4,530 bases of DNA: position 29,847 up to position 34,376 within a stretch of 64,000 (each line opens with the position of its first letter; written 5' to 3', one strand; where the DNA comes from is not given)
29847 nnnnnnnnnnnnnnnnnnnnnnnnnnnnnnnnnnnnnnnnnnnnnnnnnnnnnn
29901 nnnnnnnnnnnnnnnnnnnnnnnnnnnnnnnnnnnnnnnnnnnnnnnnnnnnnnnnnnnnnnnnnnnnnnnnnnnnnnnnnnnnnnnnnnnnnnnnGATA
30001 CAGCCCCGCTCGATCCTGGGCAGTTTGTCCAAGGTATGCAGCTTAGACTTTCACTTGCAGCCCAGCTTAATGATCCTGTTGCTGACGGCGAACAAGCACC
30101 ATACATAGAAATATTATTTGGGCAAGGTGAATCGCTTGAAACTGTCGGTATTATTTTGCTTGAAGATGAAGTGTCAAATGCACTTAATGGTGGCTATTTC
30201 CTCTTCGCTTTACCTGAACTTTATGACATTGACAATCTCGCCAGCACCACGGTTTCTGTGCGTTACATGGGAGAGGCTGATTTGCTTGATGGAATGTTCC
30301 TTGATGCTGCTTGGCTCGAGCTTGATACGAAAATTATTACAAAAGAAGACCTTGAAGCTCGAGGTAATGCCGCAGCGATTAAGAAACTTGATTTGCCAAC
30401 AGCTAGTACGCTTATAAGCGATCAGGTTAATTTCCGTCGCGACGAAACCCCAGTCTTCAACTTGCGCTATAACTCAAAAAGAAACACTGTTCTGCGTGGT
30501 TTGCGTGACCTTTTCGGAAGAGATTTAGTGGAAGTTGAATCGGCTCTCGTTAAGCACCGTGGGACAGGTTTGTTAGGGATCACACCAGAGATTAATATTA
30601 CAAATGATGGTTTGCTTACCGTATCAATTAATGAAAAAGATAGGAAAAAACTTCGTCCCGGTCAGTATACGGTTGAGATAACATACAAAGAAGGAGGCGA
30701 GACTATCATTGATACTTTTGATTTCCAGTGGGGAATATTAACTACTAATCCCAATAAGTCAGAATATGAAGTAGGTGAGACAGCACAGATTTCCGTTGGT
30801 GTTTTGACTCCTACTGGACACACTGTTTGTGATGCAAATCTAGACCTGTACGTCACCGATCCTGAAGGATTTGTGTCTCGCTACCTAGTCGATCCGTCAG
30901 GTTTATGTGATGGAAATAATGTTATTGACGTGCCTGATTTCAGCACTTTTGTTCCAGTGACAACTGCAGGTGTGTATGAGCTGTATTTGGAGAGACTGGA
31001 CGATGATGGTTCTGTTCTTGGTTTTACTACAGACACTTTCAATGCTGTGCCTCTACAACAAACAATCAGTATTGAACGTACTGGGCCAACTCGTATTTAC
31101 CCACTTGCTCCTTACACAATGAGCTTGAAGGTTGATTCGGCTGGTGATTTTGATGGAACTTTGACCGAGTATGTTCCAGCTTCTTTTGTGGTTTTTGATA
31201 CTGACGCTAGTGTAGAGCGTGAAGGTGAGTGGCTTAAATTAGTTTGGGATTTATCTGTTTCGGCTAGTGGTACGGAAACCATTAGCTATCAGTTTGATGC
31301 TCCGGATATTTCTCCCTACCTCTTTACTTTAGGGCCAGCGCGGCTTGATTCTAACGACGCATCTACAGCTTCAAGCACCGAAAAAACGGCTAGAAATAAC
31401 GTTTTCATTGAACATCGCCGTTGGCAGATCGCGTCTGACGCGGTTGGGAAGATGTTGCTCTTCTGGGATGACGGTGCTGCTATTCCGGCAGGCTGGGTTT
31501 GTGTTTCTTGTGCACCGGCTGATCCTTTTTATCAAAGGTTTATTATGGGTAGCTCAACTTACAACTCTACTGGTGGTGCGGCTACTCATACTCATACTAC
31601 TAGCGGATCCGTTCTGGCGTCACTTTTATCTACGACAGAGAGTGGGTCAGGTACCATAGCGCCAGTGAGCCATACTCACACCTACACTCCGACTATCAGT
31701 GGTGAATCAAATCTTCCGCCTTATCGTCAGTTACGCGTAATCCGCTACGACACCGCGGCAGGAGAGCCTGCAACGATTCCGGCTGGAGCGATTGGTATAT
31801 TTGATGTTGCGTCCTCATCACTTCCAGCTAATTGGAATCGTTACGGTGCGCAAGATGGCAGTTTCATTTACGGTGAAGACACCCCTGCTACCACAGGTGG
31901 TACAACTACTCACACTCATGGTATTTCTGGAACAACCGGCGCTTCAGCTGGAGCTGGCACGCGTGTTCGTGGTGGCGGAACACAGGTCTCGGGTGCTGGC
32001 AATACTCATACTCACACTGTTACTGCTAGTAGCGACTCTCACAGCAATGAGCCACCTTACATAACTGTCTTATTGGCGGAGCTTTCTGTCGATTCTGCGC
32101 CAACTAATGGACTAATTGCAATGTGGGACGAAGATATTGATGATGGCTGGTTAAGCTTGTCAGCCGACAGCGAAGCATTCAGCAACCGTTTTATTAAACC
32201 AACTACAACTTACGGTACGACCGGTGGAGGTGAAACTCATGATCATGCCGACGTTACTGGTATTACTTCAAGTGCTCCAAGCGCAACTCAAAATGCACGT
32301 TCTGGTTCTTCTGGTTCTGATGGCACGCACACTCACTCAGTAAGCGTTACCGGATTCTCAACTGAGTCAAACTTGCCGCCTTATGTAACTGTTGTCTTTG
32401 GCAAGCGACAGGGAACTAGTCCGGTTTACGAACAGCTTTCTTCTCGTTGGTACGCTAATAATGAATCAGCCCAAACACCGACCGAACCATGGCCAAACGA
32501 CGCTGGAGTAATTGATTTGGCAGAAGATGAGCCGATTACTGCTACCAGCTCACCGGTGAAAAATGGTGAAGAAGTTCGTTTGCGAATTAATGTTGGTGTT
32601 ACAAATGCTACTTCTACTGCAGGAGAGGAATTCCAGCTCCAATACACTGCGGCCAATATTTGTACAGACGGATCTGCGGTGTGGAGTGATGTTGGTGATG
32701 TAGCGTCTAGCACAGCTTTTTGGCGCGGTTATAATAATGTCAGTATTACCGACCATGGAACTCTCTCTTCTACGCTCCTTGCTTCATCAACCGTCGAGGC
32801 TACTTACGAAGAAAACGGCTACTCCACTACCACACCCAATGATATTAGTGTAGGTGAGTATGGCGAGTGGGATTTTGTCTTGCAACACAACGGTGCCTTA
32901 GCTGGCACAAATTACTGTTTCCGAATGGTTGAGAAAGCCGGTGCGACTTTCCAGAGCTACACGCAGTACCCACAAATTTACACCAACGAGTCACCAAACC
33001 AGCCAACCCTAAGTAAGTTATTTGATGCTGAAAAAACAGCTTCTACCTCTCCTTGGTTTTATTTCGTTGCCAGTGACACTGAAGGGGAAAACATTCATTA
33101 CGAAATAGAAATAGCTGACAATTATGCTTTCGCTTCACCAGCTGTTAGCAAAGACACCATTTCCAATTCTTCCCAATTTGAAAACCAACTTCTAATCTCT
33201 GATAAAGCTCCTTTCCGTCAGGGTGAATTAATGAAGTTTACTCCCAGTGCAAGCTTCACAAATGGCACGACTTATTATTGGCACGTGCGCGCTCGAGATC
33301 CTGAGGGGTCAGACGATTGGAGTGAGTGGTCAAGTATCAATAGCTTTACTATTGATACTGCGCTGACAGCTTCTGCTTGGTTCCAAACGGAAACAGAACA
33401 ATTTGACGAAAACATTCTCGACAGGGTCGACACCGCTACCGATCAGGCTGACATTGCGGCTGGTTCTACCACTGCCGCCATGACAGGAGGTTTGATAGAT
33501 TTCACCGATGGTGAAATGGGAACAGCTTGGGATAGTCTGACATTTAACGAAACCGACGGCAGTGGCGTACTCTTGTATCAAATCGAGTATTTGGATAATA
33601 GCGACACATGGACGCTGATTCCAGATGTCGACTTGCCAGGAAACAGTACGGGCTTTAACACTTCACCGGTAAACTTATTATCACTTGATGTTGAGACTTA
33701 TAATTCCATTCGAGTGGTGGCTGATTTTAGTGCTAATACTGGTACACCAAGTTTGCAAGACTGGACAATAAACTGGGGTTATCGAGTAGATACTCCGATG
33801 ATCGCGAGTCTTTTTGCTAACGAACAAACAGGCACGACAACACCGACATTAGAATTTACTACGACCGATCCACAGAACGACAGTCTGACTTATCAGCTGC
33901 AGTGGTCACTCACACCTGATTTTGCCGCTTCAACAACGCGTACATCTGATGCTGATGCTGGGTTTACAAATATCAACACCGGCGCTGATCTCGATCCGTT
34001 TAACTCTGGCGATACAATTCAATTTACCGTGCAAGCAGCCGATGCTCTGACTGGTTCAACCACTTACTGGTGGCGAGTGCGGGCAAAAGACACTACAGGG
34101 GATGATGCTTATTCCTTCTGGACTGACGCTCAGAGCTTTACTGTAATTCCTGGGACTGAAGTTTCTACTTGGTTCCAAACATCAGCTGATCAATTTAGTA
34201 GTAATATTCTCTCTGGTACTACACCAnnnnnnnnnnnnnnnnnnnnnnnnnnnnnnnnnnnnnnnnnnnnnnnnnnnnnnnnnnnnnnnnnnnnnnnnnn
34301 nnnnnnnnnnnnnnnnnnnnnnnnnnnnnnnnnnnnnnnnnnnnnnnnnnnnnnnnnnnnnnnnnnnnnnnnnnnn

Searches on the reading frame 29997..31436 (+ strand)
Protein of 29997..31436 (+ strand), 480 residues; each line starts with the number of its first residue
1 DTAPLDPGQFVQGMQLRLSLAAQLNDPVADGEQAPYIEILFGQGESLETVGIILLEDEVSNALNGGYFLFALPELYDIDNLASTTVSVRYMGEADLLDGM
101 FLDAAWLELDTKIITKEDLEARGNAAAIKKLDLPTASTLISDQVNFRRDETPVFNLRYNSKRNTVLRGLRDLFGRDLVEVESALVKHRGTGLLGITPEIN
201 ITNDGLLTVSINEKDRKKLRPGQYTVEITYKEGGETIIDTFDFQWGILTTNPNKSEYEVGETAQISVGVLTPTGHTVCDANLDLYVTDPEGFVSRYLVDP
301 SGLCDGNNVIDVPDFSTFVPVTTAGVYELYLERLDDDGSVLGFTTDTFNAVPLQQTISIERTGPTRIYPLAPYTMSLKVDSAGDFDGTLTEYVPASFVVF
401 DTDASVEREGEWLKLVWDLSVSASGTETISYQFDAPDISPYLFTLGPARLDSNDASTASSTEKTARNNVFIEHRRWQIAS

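Call 52: search_protein_families(library=pfam, proteins=[window:29997-31436:+], max_evalue=1)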
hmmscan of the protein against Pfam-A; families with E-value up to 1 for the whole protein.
window:29997-31436:+ (480 aa): 1 family
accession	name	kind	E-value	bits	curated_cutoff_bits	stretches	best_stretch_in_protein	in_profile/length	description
PF18000.7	Top6b_C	-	0.058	14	28.6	1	386-435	45-94/111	Type 2 DNA topoisomerase 6 subunit B C-terminal domain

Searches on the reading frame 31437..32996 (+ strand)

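Call 52: search_protein_families(library=pfam, proteins=[window:31437-32996:+], max_evalue=1)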
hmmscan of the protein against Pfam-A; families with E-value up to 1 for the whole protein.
window:31437-32996:+ (520 aa): 1 family
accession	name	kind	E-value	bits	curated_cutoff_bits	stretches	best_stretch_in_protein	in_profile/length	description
PF05912.17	DUF870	-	0.21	12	27.1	1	428-502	12-85/112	Caenorhabditis elegans protein of unknown function (DUF870)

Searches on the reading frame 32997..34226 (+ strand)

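Call 52: search_protein_families(library=pfam, proteins=[window:32997-34226:+], max_evalue=1)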
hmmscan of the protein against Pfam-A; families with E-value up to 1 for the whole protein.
window:32997-34226:+ (410 aa): 3 families
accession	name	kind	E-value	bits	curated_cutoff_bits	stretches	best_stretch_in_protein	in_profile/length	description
PF25788.1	Ig_Rha78A_N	-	2.6e-09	37.7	27.4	2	82-118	66-100/105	Rha78A-like, N-terminal immunoglobulin domain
PF24489.1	Ig_J_second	-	2.4e-05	24.7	27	1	59-115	37-93/105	Tip attachment protein J second Ig-like domain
PF16656.11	Pur_ac_phosph_N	-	0.052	14.6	30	0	280-381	12-91/93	Purple acid Phosphatase, N-terminal domain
